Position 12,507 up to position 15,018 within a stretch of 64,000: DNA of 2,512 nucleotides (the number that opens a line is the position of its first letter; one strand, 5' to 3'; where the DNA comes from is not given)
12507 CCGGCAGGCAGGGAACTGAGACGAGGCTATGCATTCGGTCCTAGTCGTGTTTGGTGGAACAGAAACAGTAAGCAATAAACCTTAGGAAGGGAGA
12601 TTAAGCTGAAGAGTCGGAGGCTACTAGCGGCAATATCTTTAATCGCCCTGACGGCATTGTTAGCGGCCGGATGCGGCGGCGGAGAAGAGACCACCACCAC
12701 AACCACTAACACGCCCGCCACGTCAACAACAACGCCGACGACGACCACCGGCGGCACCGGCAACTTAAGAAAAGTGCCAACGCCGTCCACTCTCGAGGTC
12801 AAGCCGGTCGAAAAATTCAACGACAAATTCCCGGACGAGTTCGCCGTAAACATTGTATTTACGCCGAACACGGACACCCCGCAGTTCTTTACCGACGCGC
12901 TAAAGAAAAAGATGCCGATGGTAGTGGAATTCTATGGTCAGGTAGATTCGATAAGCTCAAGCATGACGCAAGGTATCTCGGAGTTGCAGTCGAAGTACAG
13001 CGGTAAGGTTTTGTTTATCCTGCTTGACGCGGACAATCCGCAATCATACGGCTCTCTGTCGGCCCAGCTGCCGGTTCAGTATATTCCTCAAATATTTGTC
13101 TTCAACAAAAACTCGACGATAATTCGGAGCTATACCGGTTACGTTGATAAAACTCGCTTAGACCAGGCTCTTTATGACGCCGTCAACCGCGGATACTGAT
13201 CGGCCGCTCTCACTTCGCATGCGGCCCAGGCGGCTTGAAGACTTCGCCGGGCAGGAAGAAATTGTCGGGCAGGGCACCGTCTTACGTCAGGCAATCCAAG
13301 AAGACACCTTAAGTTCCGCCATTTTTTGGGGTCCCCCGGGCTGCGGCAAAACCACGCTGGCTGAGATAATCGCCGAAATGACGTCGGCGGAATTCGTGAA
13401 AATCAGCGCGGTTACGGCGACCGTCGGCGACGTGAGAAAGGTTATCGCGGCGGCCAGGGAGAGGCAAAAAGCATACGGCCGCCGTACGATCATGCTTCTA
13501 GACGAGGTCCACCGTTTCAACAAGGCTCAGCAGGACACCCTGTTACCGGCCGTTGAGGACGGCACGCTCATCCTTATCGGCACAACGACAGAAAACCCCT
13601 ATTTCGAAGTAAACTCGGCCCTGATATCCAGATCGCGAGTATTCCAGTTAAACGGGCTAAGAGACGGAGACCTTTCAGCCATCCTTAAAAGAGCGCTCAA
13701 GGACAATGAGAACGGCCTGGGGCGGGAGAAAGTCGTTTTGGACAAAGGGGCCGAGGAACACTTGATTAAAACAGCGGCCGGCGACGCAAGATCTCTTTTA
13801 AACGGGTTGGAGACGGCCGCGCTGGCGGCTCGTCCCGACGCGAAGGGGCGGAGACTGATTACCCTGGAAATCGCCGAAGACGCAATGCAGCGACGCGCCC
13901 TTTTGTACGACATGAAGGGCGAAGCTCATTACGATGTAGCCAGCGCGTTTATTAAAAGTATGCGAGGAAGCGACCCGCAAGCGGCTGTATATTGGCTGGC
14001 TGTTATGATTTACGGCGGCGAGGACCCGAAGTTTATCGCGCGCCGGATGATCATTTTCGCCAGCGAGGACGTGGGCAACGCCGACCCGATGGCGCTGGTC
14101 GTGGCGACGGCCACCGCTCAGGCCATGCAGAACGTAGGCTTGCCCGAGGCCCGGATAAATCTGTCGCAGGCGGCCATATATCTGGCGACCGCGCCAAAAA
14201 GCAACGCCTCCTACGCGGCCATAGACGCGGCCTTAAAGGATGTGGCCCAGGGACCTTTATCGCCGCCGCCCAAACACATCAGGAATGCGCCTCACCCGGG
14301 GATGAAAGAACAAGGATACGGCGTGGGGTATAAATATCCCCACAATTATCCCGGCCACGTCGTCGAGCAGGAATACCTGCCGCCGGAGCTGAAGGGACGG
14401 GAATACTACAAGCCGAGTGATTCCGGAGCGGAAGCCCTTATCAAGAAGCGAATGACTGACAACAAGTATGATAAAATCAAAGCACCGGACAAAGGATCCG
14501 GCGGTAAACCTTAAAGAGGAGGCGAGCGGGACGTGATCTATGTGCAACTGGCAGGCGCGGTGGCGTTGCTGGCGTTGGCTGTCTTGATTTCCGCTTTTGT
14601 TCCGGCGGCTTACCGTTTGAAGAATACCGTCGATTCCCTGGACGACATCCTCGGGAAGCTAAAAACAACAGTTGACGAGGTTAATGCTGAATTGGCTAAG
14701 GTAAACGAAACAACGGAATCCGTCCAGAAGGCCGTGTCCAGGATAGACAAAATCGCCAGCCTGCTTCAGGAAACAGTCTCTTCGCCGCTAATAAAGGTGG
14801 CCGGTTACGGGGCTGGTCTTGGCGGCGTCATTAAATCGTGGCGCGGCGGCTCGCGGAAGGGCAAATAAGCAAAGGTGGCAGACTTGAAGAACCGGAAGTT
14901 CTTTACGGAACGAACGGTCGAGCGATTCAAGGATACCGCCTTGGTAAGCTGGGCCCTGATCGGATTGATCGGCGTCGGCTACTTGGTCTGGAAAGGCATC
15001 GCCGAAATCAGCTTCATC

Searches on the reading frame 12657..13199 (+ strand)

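Call 11: search_protein_families(library=ncbifam, proteins=[window:12657-13199:+])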
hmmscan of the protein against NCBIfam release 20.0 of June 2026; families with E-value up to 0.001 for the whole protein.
window:12657-13199:+ (180 aa): 3 families
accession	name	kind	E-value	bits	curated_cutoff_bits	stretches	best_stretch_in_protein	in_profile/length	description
NF038096.1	thylak_slr1796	equivalog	8.5e-08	31.9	140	1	78-175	31-132/157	thylakoid membrane photosystem I accumulation factor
NF008229.0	PRK10996.1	equivalog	2.7e-06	27.2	125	1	75-176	42-139/141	thioredoxin TrxC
TIGR01068.1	thioredoxin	equivalog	3.8e-05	23.8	96.8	1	78-173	7-98/101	thioredoxin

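Call 49: search_protein_families(library=pfam, proteins=[window:12657-13199:+])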
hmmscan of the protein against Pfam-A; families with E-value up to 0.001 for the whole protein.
window:12657-13199:+ (180 aa): 2 families
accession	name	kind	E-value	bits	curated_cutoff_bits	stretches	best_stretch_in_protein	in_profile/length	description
PF00085.26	Thioredoxin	-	3.6e-08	33.8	23.5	1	74-172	6-101/103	Thioredoxin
PF13098.12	Thioredoxin_2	-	1.7e-05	25.6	27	1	110-172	37-104/104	Thioredoxin-like domain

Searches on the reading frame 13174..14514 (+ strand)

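Call 49: search_protein_families(library=pfam, proteins=[window:13174-14514:+])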
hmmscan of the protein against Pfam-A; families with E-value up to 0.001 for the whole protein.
window:13174-14514:+ (446 aa): 11 families
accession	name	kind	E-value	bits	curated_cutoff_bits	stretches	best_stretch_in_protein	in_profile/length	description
PF12002.13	MgsA_C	-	7e-71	237.9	27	1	265-428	1-164/167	MgsA AAA+ ATPase C terminal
PF16193.11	AAA_assoc_2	-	2e-25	89.3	34.3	1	184-264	2-81/81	AAA C-terminal domain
PF00004.35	AAA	-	3.3e-18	66.8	21.2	1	50-156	2-123/131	ATPase family associated with various cellular activities (AAA)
PF05496.18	RuvB_N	-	8.8e-17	61.8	27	1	16-137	1-119/159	Holliday junction DNA helicase RuvB P-loop domain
PF07728.20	AAA_5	-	8.8e-08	32.7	22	1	50-140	3-103/139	AAA domain (dynein-related subfamily)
PF01078.27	Mg_chelatase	-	1.5e-05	24.9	20.3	0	49-86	25-66/207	Magnesium chelatase, subunit ChlI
PF13173.12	AAA_14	-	5.9e-05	23.5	27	1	51-162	7-123/129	AAA domain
PF13401.12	AAA_22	-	6.4e-05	23.7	27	1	48-121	7-84/130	AAA domain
PF07724.20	AAA_2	-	7.2e-05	23.3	27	1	46-133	3-105/166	AAA domain (Cdc48 subfamily)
PF13245.12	AAA_19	-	0.00048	20.7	25.1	0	47-82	12-49/134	AAA domain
PF13238.12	AAA_18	-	0.00092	20.1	29.4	0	52-130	4-72/128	AAA domain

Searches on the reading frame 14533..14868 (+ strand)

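Call 49: search_protein_families(library=pfam, proteins=[window:14533-14868:+])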
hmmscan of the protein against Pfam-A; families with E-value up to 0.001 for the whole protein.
window:14533-14868:+ (111 aa): 1 family
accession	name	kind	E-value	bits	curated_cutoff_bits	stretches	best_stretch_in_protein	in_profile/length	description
PF06103.16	DUF948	-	2.4e-07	31.2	37.2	1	7-80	2-79/89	Bacterial protein of unknown function (DUF948)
